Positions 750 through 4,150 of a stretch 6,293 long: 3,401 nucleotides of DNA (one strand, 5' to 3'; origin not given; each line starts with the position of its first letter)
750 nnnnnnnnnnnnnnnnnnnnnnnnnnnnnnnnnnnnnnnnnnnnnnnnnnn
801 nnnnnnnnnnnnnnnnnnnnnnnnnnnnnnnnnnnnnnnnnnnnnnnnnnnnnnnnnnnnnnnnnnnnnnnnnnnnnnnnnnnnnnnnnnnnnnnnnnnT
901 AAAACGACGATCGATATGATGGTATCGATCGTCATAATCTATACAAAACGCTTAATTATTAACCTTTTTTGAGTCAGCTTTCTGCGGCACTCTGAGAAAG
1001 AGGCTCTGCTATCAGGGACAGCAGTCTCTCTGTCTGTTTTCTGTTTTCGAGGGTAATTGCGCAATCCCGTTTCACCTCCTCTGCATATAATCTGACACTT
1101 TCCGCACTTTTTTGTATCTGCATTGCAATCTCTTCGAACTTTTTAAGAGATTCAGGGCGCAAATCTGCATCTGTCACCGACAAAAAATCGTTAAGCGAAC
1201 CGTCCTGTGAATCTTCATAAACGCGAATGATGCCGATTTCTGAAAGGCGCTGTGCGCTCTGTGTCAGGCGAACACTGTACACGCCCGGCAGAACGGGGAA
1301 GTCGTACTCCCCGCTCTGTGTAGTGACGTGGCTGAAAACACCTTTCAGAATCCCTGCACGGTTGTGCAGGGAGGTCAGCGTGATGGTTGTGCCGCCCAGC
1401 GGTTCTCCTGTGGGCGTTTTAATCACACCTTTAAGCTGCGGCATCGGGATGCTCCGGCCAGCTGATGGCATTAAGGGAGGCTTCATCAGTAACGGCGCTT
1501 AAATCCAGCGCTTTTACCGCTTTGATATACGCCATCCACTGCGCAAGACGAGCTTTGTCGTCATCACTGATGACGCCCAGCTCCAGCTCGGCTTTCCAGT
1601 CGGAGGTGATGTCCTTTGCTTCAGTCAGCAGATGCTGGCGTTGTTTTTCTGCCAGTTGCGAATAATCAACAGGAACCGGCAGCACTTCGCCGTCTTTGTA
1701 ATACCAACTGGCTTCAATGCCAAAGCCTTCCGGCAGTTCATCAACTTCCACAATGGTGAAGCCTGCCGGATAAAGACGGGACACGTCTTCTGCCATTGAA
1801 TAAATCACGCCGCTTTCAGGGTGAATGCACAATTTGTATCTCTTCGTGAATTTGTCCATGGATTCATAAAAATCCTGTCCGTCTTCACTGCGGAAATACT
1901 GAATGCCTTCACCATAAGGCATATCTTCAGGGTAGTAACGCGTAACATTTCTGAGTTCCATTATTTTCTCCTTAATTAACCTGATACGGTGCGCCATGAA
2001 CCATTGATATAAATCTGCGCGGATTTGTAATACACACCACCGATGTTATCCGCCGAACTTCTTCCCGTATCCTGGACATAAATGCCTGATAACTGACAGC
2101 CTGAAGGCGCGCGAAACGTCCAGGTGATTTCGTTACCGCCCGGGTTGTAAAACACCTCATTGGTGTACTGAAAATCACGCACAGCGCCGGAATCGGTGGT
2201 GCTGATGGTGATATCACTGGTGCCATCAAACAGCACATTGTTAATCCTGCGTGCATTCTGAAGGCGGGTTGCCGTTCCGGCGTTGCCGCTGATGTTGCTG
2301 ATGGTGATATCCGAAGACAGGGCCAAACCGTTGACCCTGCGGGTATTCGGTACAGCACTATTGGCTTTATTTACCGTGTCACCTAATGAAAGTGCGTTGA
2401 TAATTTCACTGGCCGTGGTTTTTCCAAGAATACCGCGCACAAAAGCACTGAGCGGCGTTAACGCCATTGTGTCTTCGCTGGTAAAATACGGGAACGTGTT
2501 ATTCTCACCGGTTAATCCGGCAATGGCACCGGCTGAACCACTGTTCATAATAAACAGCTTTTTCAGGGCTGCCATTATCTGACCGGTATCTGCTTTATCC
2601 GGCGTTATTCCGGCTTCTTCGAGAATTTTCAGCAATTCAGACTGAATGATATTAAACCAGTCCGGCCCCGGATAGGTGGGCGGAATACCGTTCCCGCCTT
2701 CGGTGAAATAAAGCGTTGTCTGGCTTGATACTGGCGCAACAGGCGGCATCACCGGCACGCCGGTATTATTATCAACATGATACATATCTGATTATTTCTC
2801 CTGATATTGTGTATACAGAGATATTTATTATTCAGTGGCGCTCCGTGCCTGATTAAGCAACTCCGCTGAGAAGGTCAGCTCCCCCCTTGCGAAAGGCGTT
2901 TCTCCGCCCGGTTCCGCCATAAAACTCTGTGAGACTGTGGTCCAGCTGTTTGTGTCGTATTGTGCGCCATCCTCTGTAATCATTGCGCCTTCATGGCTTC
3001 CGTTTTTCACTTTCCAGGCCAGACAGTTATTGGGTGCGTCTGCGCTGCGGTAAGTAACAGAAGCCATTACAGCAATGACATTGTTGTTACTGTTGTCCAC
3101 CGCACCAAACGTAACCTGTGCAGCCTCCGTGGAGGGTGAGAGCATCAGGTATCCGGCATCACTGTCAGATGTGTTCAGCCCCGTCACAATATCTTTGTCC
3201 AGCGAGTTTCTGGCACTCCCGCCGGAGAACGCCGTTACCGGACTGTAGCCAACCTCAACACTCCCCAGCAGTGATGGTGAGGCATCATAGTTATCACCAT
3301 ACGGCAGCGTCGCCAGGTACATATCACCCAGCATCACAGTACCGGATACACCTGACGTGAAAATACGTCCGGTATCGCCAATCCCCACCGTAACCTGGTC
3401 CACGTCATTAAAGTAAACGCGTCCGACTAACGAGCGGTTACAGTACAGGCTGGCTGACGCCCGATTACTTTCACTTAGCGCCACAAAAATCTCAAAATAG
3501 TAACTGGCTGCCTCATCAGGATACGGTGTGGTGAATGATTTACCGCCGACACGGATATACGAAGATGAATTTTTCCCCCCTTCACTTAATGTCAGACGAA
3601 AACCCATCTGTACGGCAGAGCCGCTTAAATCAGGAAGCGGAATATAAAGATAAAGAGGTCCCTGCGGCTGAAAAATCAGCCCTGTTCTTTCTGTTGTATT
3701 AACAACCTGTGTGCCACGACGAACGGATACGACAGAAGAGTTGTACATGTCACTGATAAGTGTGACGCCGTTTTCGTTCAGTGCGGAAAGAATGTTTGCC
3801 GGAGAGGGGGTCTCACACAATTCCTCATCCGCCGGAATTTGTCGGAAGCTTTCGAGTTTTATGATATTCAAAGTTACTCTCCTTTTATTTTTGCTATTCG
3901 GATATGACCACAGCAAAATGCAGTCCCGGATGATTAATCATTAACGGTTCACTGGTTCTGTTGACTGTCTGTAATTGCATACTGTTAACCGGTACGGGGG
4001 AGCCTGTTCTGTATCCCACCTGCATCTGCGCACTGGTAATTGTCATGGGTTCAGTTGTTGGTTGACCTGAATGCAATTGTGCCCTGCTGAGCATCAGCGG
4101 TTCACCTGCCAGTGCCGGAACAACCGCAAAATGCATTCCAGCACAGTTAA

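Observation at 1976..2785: Short chimeric tail fibre: Mu/P2-type collar N-terminus joined to a P2 gpH-like tip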

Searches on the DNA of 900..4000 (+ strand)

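Call 6: search_dna_similar(query=window:900-4000:+, collection=ecoli_genomes, mode=near, max_rows=20)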
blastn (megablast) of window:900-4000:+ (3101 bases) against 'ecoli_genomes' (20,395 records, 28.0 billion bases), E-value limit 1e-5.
Records with a match: 116; places in all: 163; records where one place covers at least 80% of the query: 22.
Genomes with a match: 113 of 5426; with a place that covers at least 80% of the query: 22. Places per genome that has any: lowest 1, median 1, highest 4. On chromosomes: 160 places; on plasmids: 3.
Best place of each record, by identity: 90-95% 12; 80-90% 103; 60-80% 1.
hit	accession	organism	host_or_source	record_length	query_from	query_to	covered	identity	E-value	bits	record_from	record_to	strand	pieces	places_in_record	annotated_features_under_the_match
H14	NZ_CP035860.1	Escherichia coli strain TD225-C4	Homo sapiens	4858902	1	3101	100%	86.3%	0e+0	3365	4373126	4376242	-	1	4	hypothetical protein | phage tail protein | tail fiber assembly protein | prophage tail fiber N-terminal domain-containing protein | YmfQ family protein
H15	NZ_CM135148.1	Escherichia coli strain 48956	Homo sapiens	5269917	1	3101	100%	86.3%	0e+0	3360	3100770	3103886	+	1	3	hypothetical protein | phage tail protein | tail fiber assembly protein | prophage tail fiber N-terminal domain-containing protein | YmfQ family protein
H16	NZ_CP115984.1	Escherichia coli strain NCCP 13717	Homo sapiens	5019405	1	3101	100%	86.3%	0e+0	3358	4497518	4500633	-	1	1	hypothetical protein | phage tail protein | tail fiber assembly protein | prophage tail fiber N-terminal domain-containing protein | YmfQ family protein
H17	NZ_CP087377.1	Escherichia coli strain RIVM_C019217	Homo sapiens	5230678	1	3101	100%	86.3%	0e+0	3360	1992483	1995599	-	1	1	hypothetical protein | phage tail protein | tail fiber assembly protein | prophage tail fiber N-terminal domain-containing protein | YmfQ family protein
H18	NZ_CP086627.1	Escherichia coli strain RIVM_C036569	Homo sapiens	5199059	1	3101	100%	86.3%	0e+0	3360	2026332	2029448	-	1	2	hypothetical protein | phage tail protein | tail fiber assembly protein | prophage tail fiber N-terminal domain-containing protein | YmfQ family protein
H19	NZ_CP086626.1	Escherichia coli strain RIVM_C037134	Homo sapiens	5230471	1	3101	100%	86.3%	0e+0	3360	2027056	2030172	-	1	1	hypothetical protein | phage tail protein | tail fiber assembly protein | prophage tail fiber N-terminal domain-containing protein | YmfQ family protein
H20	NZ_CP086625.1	Escherichia coli strain RIVM_C037166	Homo sapiens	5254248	1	3101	100%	86.3%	0e+0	3360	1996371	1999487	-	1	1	hypothetical protein | phage tail protein | tail fiber assembly protein | prophage tail fiber N-terminal domain-containing protein | YmfQ family protein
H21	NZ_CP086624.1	Escherichia coli strain RIVM_C037791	Homo sapiens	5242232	1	3101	100%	86.3%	0e+0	3360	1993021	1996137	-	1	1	hypothetical protein | phage tail protein | tail fiber assembly protein | prophage tail fiber N-terminal domain-containing protein | YmfQ family protein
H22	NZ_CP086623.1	Escherichia coli strain RIVM_C037794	Homo sapiens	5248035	1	3101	100%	86.3%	0e+0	3360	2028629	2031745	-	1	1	hypothetical protein | phage tail protein | tail fiber assembly protein | prophage tail fiber N-terminal domain-containing protein | YmfQ family protein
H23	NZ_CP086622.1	Escherichia coli strain RIVM_C037884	Homo sapiens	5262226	1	3101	100%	86.3%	0e+0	3360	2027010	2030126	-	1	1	hypothetical protein | phage tail protein | tail fiber assembly protein | prophage tail fiber N-terminal domain-containing protein | YmfQ family protein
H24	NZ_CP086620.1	Escherichia coli strain RIVM_C039205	Homo sapiens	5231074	1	3101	100%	86.3%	0e+0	3360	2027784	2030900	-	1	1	hypothetical protein | phage tail protein | tail fiber assembly protein | prophage tail fiber N-terminal domain-containing protein | YmfQ family protein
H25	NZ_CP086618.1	Escherichia coli strain RIVM_C039227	Homo sapiens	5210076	1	3101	100%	86.3%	0e+0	3360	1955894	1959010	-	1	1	hypothetical protein | phage tail protein | tail fiber assembly protein | prophage tail fiber N-terminal domain-containing protein | YmfQ family protein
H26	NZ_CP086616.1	Escherichia coli strain RIVM_C039629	Homo sapiens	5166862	1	3101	100%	86.3%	0e+0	3360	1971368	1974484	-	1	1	hypothetical protein | phage tail protein | tail fiber assembly protein | prophage tail fiber N-terminal domain-containing protein | YmfQ family protein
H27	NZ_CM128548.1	Escherichia coli strain MMC-J-0078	Homo sapiens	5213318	1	3101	100%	86.3%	0e+0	3360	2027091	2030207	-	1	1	hypothetical protein | phage tail protein | tail fiber assembly protein | prophage tail fiber N-terminal domain-containing protein | YmfQ family protein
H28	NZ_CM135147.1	Escherichia coli strain 47258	Homo sapiens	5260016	1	3101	100%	86.3%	0e+0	3360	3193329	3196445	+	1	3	hypothetical protein | phage tail protein | tail fiber assembly protein | prophage tail fiber N-terminal domain-containing protein | YmfQ family protein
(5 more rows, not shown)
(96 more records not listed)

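Call 7: get_annotated_region(hit=H14, flank=6000)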
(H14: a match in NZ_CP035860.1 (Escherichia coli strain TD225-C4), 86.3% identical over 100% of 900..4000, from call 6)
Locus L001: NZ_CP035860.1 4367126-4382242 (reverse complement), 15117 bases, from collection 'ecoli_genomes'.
description: Escherichia coli strain TD225-C4 chromosome, complete genome
organism: Escherichia coli strain TD225-C4 (NCBI taxid 562)
replicon: chromosome; assembly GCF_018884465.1
host: Homo sapiens; source: stool; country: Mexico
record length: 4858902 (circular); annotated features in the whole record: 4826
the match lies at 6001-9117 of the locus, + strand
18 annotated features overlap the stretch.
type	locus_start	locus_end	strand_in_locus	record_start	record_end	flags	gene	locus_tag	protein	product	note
CDS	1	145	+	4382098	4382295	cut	yjeT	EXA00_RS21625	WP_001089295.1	DUF2065 domain-containing protein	-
CDS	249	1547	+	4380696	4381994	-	purA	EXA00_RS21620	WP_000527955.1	adenylosuccinate synthase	-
CDS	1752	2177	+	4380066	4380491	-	nsrR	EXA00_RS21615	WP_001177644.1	nitric oxide-sensing transcriptional repressor NsrR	-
CDS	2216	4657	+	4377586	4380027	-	rnr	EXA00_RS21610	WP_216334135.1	ribonuclease R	-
CDS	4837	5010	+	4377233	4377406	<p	-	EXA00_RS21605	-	RNA methyltransferase substrate-binding domain-containing protein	incomplete; partial in the middle of a contig; missing C-terminus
CDS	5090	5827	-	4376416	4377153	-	-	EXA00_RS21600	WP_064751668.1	hypothetical protein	-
CDS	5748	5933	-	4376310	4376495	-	-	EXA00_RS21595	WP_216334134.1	Com family DNA-binding transcriptional regulator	-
CDS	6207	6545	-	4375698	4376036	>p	-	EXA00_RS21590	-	prophage tail fiber N-terminal domain-containing protein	incomplete; partial in the middle of a contig; missing C-terminus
CDS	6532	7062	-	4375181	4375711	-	-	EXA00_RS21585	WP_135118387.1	tail fiber assembly protein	-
CDS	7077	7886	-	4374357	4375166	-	-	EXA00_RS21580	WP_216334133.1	phage tail protein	-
CDS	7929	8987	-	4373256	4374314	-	-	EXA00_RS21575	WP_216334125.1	hypothetical protein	-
CDS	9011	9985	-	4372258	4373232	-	-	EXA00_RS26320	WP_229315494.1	YmfQ family protein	-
CDS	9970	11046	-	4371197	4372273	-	-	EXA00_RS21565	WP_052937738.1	baseplate J/gp47 family protein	-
CDS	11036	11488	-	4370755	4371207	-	-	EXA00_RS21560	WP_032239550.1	phage GP46 family protein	-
CDS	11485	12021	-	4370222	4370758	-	-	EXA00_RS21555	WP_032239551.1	phage baseplate assembly protein V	-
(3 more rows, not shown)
